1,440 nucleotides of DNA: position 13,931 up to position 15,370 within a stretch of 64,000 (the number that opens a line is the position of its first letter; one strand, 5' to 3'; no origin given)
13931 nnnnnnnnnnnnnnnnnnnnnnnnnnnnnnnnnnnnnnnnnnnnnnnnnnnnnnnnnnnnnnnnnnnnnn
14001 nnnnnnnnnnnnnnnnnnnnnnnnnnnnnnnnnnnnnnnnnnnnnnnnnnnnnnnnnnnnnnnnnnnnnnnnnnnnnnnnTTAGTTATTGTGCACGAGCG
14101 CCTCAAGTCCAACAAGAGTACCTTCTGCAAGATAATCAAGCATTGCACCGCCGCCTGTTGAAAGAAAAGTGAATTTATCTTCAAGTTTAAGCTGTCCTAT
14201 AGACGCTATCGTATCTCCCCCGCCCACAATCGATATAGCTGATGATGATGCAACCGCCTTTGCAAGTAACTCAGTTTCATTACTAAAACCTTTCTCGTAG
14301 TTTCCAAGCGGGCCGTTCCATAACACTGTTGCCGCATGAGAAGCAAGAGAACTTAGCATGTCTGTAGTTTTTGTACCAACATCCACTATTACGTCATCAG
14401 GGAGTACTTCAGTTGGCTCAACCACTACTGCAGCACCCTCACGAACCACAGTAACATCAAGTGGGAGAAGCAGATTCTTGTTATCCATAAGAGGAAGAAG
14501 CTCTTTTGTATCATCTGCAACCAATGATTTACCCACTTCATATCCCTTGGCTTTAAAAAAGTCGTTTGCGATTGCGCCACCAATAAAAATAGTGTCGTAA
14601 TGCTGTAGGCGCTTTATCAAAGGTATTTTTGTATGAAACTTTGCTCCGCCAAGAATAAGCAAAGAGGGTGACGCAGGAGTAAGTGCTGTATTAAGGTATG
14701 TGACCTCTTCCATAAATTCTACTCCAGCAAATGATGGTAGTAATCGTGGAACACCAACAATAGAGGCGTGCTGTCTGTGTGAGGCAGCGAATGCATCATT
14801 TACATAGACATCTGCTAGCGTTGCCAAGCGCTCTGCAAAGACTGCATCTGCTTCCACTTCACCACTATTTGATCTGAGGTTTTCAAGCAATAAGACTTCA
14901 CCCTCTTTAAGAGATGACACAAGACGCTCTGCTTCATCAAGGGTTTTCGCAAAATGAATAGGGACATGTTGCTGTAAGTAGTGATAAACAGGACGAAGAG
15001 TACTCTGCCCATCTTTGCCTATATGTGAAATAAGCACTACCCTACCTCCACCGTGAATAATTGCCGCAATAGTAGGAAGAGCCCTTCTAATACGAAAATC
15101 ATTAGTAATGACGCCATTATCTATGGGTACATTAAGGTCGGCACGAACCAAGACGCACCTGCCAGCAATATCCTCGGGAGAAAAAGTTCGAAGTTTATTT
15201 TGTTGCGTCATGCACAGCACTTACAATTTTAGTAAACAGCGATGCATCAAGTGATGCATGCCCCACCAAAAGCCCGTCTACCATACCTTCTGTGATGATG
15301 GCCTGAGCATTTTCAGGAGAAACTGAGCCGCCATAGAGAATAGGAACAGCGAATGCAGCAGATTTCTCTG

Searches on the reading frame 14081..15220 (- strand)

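Call 74: search_protein_families(library=pfam, proteins=[window:14081-15220:-], max_evalue=0.001)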
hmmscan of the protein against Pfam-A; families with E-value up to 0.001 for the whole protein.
window:14081-15220:- (379 aa): 1 family
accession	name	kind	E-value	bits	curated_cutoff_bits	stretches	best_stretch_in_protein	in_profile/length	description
PF00162.24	PGK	-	2e-105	353.4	27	1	17-365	5-377/379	Phosphoglycerate kinase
